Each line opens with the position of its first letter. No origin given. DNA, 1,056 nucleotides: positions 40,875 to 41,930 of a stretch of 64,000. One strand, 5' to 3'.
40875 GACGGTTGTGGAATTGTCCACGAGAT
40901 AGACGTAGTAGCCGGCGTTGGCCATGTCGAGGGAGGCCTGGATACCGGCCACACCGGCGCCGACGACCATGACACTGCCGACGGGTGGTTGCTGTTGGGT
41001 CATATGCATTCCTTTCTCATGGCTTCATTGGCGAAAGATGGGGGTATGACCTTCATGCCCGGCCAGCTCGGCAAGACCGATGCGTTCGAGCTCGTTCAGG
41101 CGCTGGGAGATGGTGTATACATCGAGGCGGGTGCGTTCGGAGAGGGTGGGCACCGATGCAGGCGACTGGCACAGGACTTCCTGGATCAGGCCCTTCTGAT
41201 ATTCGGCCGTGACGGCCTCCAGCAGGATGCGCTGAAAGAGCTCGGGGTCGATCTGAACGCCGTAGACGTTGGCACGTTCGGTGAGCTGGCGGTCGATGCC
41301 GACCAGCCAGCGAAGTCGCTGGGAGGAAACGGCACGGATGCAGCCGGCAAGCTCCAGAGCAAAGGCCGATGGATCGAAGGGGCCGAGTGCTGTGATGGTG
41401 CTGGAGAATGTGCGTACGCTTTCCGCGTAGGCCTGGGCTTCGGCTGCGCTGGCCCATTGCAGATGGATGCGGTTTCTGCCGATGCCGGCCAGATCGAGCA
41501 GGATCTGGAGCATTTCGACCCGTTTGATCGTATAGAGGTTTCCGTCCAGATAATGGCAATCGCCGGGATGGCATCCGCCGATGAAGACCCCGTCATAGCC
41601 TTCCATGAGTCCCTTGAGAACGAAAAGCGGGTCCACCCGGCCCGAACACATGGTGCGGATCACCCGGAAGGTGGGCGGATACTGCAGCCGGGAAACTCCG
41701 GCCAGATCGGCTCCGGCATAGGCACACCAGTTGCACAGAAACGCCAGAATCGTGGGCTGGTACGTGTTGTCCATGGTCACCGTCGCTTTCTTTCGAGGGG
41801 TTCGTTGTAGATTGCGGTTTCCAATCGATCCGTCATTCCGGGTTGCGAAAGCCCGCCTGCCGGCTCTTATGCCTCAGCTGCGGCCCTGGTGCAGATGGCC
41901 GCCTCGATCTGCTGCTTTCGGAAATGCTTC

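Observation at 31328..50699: About 19-kb co-directional redox mega-cluster: RelE-like / HdrD-like / three giant HdrA / two MvhD / MetV-MetF / Tat-FdhAB / a third MvhD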

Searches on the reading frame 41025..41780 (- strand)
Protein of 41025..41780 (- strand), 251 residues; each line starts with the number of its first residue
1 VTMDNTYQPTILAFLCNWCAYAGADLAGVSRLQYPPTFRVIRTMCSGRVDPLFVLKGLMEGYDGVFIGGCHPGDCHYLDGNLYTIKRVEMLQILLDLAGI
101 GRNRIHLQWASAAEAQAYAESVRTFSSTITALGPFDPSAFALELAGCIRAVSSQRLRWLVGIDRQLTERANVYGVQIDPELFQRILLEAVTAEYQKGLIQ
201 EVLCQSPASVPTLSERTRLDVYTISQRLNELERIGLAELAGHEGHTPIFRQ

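Call 4: search_protein_families(library=pfam, proteins=[window:41025-41780:-])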
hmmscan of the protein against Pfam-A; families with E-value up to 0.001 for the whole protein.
window:41025-41780:- (251 aa): 1 family
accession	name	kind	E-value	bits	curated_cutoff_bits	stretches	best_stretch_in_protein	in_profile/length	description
PF02662.21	FlpD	-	3.9e-48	162.9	22.3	1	11-133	1-123/123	Methyl-viologen-reducing hydrogenase, delta subunit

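Call 8: search_protein_families(library=ncbifam, proteins=[window:41025-41780:-], max_evalue=0.00001)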
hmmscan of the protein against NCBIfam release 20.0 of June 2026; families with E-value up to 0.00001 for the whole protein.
window:41025-41780:- (251 aa): 3 families
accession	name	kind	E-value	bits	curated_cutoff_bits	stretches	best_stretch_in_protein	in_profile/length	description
NF040770.1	hetero_SS_HdrA2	exception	5.4e-49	167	1100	1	4-135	643-774/777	CoB-CoM heterodisulfide reductase HdrA2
NF045873.1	F420_non_VhuD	exception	5.6e-34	117.1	215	1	9-134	2-127/132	F420-non-reducing hydrogenase iron-sulfur subunit VhuD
NF041891.1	hdrA_Methbact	equivalog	9e-10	37.4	1300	1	10-131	645-760/762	ferredoxin:CoB-CoM heterodisulfide reductase subunit HdrA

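Call 60: find_homologous_proteins(query=window:41025-41780:-, max_evalue=1e-10)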
Query window:41025-41780:- (251 aa): 7937 proteins with E <= 1e-10 among 8000 candidates; the best 120 are listed.
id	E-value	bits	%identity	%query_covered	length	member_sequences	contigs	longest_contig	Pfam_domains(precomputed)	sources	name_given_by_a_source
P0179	7.2e-157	538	95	99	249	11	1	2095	PF02662.22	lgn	-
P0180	1.5e-148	511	91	99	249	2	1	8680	PF02662.22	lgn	-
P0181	2.9e-148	510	91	99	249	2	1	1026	PF02662.22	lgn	-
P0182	2.6e-108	379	67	98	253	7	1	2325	PF02662.22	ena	-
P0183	9.1e-108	378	67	98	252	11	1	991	PF02662.22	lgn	-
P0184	5.4e-107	375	65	99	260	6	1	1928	PF02662.22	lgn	-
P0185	2.0e-106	373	67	98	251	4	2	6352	PF02662.22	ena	-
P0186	2.2e-105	370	64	98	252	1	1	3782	PF02662.22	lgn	-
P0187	3.1e-105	369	64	98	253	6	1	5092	PF02662.22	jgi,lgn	jgi:F420-non-reducing hydrogenase iron-sulfur subunit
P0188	3.6e-105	369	66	98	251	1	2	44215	PF02662.22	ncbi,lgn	-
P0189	1.3e-104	367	66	98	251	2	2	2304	PF02662.22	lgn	-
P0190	1.7e-104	367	64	98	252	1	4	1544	PF02662.22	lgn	-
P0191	3.8e-104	366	66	98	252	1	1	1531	PF02662.22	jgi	-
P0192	6.9e-103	362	63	98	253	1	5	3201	PF02662.22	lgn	-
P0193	7.8e-103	361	63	99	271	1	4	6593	PF02662.22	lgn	-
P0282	1.9e-84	301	54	98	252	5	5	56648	PF01022.27,PF02662.22,PF12802.14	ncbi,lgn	ncbi:hydrogenase iron-sulfur subunit [Desulfobacca acetoxidans]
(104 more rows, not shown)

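Call 65: find_encoding_contigs(protein=P0282, flank=10000, max_places=2)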
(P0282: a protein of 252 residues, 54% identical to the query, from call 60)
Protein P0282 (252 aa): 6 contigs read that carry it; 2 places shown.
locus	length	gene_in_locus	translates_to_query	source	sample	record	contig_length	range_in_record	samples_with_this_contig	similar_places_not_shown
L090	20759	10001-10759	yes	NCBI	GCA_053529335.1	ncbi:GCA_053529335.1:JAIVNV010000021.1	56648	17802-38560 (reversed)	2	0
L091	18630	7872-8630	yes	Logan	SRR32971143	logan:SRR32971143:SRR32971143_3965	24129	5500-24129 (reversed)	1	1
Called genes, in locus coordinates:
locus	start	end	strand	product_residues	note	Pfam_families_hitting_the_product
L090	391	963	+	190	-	PF14385:DUF4416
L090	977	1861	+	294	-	PF03755:YicC-like_N, PF08340:YicC-like_C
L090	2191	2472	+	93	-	PF04025:RemA-like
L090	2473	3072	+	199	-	PF00625:Guanylate_kin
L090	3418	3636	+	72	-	-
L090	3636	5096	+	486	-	PF01734:Patatin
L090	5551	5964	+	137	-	PF00072:Response_reg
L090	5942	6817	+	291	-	PF02219:MTHFR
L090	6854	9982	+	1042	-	PF07992:Pyr_redox_2 (weak), PF12831:FAD_oxidored (weak), PF07992:Pyr_redox_2, PF00890:FAD_binding_2, PF07992:Pyr_redox_2, PF12838:Fer4_7, PF13187:Fer4_9, PF14697:Fer4_21, +17 more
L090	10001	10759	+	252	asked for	PF02662:FlpD, PF01022:HTH_5 (faint), PF12802:MarR_2 (weak)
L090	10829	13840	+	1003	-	PF12831:FAD_oxidored (weak), PF12838:Fer4_7 (weak), PF13187:Fer4_9 (weak), PF13237:Fer4_10 (weak), PF07992:Pyr_redox_2, PF00890:FAD_binding_2, PF07992:Pyr_redox_2, PF13450:NAD_binding_8, +17 more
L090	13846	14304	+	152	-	-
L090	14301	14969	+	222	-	PF12225:DUF5981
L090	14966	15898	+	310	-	PF02219:MTHFR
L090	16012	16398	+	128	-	PF00072:Response_reg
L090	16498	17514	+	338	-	PF13840:ACT_7, PF22468:ACT_9 (weak)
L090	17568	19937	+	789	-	PF00989:PAS (weak), PF08448:PAS_4 (weak), PF00989:PAS, PF13426:PAS_9, PF00989:PAS, PF13426:PAS_9, PF00512:HisKA, PF02518:HATPase_c, +6 more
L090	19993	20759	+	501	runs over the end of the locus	PF00072:Response_reg, PF00989:PAS (weak), PF00512:HisKA, PF02518:HATPase_c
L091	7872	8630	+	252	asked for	PF02662:FlpD, PF01022:HTH_5 (faint), PF12802:MarR_2 (weak)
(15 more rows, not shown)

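Call 71: predict_structure(alignment_id=A2)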
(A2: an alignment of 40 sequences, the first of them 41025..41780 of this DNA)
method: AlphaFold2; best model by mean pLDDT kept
length: 251 residues; sequences in the alignment: 40
mean_pLDDT: 88.0   pTM: 0.87
mean pLDDT of the five models: 88.0, 87.9, 87.7, 84.9, 79.7
residues with pLDDT >= 90: 158; 70-90: 61; 50-70: 28; < 50: 4
segments of 3 or more residues with pLDDT < 50: 1-4
pLDDT, mean of each block of 10 residues (from residue 1): 64 82 54 79 84 96 91 66 89 98 91 74 93 96 98 93 86 89 95 98 97 98 97 96 95 94
secondary structure, 60 per line:
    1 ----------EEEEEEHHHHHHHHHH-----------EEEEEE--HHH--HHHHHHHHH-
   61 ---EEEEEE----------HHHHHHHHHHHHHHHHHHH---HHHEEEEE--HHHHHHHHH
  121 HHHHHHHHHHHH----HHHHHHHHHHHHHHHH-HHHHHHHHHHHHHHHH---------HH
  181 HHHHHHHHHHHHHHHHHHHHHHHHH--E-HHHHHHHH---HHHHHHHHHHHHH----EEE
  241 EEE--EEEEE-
elements in order: E11-16 H17-26 E38-43 H51-59 E64-69 H80-98 E105-109 H112-132 H137-152 H154-169 H179-205 H210-217 H221-233 E238-243 E246-250

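Call 74: fold_search(model_id=the predicted structure, library=pdb)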
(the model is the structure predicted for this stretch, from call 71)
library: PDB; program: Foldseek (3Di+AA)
matches with E <= 10: 1176; with E <= 0.001: 4
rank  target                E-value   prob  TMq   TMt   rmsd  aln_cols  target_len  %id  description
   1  5odh_D                6.3e-14  1.00  0.47  0.84   2.4       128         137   52  Heterodisulfide reductase / [NiFe]-hydrogenase complex from Methanothermococcus thermolithotrophicus soaked with heter (released 2017-08-30)
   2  5odc_D                7.9e-14  1.00  0.47  0.83   2.5       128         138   52  Heterodisulfide reductase / [NiFe]-hydrogenase complex from Methanothermococcus thermolithotrophicus at 2.3 A resoluti (released 2017-08-30)
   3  8rvu_F                9.2e-13  1.00  0.47  0.88   2.5       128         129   47  CryoEM structure of the Elp-Hdr complex of Methanothermobacter marburgensis state 2 (composite structure) (released 2025-05-14)
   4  7bkb_F                3.2e-12  1.00  0.49  0.86   2.5       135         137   50  Formate dehydrogenase - heterodisulfide reductase - formylmethanofuran dehydrogenase complex from Methanospirillum hun (released 2021-09-29)
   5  1kyv_C                1.7e-02  0.99  0.32  0.49   7.1       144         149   12  Lumazine Synthase from S.pombe bound to riboflavin (released 2002-07-24)
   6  1kz1_A                2.4e-02  0.99  0.32  0.49   7.1       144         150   12  Mutant enzyme W27G Lumazine Synthase from S.pombe (released 2002-07-24)
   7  1kz6_C                2.7e-02  0.99  0.31  0.48   7.1       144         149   14  Mutant enzyme W63Y/L119F Lumazine Synthase from S.pombe (released 2002-07-24)
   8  1kz9_E                2.8e-02  0.99  0.32  0.49   7.1       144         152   12  Mutant Enzyme L119F Lumazine Synthase from S.pombe (released 2002-07-24)
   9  1kz4_C                3.0e-02  0.99  0.32  0.50   7.0       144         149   13  Mutant enzyme W63Y Lumazine Synthase from S.pombe (released 2002-07-24)
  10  6cdb_A                3.2e-02  1.00  0.22  0.56   6.4        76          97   26  Crystal Structure of V66L CzrA in the Zn(II)bound state (released 2018-07-11)
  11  2obx_B                3.5e-02  0.87  0.27  0.43  13.3       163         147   15  Lumazine synthase RibH2 from Mesorhizobium loti (Gene mll7281, Swiss-Prot entry Q986N2) complexed with inhibitor 5-Nit (released 2007-08-14)
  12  1kz9_C                3.7e-02  0.99  0.32  0.50   7.0       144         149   12  Mutant Enzyme L119F Lumazine Synthase from S.pombe (released 2002-07-24)
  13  1kz9_A                3.9e-02  0.98  0.32  0.50   7.1       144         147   12  Mutant Enzyme L119F Lumazine Synthase from S.pombe (released 2002-07-24)
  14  1r1u_C                4.2e-02  1.00  0.22  0.56   6.7        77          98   26  Crystal structure of the metal-sensing transcriptional repressor CzrA from Staphylococcus aureus in the apo-form (released 2004-05-18)
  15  1kz1_C                4.4e-02  0.98  0.32  0.48   7.1       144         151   12  Mutant enzyme W27G Lumazine Synthase from S.pombe (released 2002-07-24)
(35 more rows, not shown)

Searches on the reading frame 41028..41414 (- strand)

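Call 48: search_protein_families(library=pfam, proteins=[window:41028-41414:-], max_evalue=10)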
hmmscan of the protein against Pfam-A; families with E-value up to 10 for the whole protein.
seq(129 aa): 7 families
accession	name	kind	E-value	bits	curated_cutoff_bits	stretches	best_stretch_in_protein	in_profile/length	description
PF25212.1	HVO_A0114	-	0.0018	18.5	27.6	1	70-121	21-72/84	HVO_A0114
PF12802.13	MarR_2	-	0.0019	18.7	27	1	83-123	16-58/61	MarR family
PF17782.7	DprA_WH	-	0.002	18.5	22.9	1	79-110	19-50/61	DprA winged helix domain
PF12840.13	HTH_20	-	0.0032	17.8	27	1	85-116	18-49/51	Helix-turn-helix domain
PF13412.12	HTH_24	-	0.059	13.4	21.9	1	77-114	9-46/48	Winged helix-turn-helix DNA-binding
PF13730.12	HTH_36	-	0.12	12.6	25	1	87-114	27-54/55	Helix-turn-helix domain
PF01022.26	HTH_5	-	0.13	12.6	22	1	81-115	11-45/47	Bacterial regulatory protein, arsR family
